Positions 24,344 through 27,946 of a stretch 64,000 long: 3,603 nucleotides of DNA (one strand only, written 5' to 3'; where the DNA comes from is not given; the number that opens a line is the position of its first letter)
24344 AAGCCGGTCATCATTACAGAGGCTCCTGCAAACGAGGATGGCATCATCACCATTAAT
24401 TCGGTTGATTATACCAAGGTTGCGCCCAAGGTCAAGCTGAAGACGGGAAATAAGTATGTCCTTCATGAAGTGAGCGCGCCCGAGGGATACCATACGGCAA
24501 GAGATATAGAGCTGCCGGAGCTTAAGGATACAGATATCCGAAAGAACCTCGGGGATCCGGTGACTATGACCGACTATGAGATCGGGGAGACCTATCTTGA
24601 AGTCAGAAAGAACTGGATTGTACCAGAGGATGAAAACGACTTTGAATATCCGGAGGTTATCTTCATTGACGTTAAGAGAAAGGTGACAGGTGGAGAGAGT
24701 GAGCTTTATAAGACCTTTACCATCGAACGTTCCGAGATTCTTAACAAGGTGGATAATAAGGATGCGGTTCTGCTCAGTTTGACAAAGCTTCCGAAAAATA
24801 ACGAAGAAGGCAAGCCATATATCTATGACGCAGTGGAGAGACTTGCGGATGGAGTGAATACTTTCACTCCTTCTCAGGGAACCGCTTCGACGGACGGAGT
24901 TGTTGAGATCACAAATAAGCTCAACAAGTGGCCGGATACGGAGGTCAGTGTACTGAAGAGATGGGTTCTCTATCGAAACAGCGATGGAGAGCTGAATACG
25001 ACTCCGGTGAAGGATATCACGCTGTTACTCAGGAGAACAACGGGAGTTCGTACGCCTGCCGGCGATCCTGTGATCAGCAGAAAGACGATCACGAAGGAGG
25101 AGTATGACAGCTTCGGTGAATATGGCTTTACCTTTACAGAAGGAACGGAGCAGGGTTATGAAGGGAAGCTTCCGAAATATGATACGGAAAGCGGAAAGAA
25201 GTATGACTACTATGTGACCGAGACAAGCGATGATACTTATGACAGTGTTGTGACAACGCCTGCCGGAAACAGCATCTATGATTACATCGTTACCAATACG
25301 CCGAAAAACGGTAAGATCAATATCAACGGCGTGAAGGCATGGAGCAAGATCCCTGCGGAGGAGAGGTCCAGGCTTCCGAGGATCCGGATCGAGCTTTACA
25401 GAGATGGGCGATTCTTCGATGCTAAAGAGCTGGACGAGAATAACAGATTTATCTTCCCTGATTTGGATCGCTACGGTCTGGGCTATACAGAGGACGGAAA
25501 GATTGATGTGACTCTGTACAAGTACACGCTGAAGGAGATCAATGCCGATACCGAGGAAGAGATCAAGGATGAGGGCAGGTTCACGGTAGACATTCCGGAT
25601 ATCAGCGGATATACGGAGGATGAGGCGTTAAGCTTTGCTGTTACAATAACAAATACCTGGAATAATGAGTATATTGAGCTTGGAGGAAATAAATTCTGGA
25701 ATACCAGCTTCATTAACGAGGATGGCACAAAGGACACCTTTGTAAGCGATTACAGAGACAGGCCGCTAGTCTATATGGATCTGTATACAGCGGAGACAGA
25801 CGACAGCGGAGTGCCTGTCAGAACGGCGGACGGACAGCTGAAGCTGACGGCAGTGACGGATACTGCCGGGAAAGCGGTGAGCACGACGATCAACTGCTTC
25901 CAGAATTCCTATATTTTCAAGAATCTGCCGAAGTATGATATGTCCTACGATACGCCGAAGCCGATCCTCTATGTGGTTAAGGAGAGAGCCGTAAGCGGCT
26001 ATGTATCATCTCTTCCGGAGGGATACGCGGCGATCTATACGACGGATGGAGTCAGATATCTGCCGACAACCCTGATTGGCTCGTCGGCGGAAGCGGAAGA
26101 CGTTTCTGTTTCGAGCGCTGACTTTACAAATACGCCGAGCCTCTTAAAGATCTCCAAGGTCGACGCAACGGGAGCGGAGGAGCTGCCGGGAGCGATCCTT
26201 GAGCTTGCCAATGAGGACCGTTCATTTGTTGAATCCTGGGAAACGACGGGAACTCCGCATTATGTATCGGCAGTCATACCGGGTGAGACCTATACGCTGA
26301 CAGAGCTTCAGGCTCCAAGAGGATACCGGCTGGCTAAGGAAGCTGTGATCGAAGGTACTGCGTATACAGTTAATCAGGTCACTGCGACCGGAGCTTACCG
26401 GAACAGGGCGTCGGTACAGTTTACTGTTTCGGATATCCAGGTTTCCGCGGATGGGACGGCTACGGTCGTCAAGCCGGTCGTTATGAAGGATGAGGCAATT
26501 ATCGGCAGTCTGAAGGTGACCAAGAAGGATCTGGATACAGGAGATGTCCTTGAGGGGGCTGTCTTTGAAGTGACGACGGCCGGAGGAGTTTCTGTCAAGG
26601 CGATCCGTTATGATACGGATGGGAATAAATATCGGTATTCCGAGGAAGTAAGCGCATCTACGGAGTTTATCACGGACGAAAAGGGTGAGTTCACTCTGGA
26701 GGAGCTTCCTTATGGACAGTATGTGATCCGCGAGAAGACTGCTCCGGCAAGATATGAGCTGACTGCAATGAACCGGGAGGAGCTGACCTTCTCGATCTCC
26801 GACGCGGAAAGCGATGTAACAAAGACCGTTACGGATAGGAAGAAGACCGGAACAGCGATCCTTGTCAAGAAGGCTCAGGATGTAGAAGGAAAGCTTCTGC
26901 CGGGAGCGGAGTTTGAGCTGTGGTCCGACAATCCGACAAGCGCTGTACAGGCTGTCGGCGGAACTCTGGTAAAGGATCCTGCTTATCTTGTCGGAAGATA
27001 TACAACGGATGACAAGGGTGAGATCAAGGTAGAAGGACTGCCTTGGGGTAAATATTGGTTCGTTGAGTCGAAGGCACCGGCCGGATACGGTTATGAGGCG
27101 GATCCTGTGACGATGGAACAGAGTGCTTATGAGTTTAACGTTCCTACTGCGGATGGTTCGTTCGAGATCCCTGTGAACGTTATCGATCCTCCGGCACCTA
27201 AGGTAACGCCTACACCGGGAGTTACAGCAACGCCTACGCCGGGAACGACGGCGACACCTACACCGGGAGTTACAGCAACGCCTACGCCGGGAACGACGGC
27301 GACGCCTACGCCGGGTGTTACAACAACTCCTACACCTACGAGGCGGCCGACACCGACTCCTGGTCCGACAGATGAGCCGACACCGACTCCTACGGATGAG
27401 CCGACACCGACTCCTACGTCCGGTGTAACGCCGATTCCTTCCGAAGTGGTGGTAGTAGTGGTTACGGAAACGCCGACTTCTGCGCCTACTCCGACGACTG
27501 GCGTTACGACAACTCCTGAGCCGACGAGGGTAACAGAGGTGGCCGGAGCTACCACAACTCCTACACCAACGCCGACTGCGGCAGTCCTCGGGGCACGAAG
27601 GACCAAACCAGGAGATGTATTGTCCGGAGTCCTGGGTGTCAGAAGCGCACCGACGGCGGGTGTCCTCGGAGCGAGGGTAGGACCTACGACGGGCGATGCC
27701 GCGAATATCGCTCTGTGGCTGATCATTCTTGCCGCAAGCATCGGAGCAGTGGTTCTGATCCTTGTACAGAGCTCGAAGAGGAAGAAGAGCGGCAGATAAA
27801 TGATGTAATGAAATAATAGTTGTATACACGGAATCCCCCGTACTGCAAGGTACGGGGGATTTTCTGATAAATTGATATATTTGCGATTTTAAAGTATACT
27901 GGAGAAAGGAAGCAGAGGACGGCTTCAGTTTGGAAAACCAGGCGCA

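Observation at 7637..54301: Tandem pair of ~6.7-kaa paralogous adhesin genes with conserved ends and diverged cores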

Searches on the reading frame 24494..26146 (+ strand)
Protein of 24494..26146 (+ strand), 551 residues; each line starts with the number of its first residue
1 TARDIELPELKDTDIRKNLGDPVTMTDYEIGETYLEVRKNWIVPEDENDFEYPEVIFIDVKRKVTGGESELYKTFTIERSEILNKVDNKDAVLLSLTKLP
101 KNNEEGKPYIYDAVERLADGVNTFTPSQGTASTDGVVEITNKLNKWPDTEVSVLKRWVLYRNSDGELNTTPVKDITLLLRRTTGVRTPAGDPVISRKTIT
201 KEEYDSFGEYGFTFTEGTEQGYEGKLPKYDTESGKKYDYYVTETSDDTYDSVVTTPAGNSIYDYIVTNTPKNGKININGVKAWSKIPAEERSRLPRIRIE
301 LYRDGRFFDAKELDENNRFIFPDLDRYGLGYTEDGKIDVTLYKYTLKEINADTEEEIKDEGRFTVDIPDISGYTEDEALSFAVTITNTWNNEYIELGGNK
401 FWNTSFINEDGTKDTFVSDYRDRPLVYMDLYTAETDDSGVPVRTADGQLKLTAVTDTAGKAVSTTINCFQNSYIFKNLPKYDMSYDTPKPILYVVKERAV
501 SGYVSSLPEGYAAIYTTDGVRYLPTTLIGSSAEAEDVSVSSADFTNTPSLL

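Call 12: search_protein_families(library=ncbifam, proteins=[window:24494-26146:+], max_evalue=0.01)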
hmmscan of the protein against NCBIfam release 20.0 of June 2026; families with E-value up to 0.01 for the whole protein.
window:24494-26146:+ (551 aa): 0 families

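Call 13: search_protein_families(library=pfam, proteins=[window:24494-26146:+], max_evalue=1)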
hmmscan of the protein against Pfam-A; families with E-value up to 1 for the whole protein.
window:24494-26146:+ (551 aa): 2 families
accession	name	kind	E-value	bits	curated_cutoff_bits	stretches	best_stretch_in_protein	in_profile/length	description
PF05738.19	Cna_B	-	2.4e-15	57.2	22.3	4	467-510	40-81/87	Cna protein B-type domain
PF00924.24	MS_channel_2nd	-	0.89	10.1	20.2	0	365-408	24-65/68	Mechanosensitive ion channel, beta-domain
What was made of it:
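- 24518..27154 (+): A aa 5628-6506: Cna_B x4 followed by three more SpaA-like domains. PF05738, 4 stretches (call 13).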

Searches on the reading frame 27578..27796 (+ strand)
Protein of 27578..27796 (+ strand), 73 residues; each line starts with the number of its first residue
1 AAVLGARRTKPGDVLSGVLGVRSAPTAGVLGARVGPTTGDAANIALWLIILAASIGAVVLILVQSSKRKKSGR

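Call 35: search_protein_families(library=ncbifam, proteins=[window:27578-27796:+], max_evalue=10)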
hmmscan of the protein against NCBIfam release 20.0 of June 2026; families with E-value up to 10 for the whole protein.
seq(73 aa): 1 family
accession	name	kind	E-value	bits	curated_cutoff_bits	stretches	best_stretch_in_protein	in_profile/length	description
TIGR03063.1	srtB_target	domain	0.0053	16.7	18.15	1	36-54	2-20/29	sortase B protein-sorting domain-containing protein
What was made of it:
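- The sorting signal is below threshold for every anchor model (call 35).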

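Call 59: find_homologous_proteins(query=window:27578-27796:+, max_evalue=0.001)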
Query seq(73 aa) (73 aa): 2 proteins with E <= 0.001 among 15 candidates.
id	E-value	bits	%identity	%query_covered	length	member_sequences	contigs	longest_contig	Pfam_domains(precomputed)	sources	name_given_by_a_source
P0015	8.6e-25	103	74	99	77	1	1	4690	-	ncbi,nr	ncbi:MAG TPA: hypothetical protein DCW47_08345, partial [Lachnospiraceae bacterium]|nr:hypothetical 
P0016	2.4e-22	96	75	93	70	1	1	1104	-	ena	-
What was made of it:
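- Tried and rejected: Only two fragments from Lachnospiraceae (call 59).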

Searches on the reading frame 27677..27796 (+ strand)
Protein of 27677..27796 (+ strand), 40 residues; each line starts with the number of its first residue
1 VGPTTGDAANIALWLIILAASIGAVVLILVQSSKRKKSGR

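Call 35: search_protein_families(library=ncbifam, proteins=[window:27677-27796:+], max_evalue=10)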
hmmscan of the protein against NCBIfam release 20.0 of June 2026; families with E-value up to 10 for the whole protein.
seq(40 aa): 7 families
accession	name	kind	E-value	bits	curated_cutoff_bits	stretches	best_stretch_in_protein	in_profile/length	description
TIGR03063.1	srtB_target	domain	0.0029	17.5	18.15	1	3-27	2-24/29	sortase B protein-sorting domain-containing protein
TIGR00810.1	secG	equivalog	0.021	14.9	30.85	1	11-35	2-26/73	preprotein translocase subunit SecG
NF045534.1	small_EYxxD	equivalog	0.078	12.7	29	1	17-37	14-35/37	EYxxD motif small membrane protein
TIGR03656.1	IsdC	equivalog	0.14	12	155.85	1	3-29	187-213/219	heme uptake protein IsdC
NF033073.1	LPXTG_double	subfamily_domain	0.15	12.1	48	1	3-36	34-65/66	doubled motif LPXTG anchor domain-containing protein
TIGR01167.1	LPXTG_anchor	domain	0.74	10.6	15.9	1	3-28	3-27/34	LPXTG cell wall anchor domain-containing protein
NF033846.1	Rumino_NPXTG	domain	2.1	8.7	23.5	0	3-27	2-25/30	NPXTG-anchored protein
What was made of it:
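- On Sortase-anchored cell-wall proteins (LPXTG-type sorting signal): TIGR01167 scores 10.6 bits against a cutoff of 15.9 (call 35).
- The best model is srtB_target at 17.5 bits against a cutoff of 18.15 (call 35).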
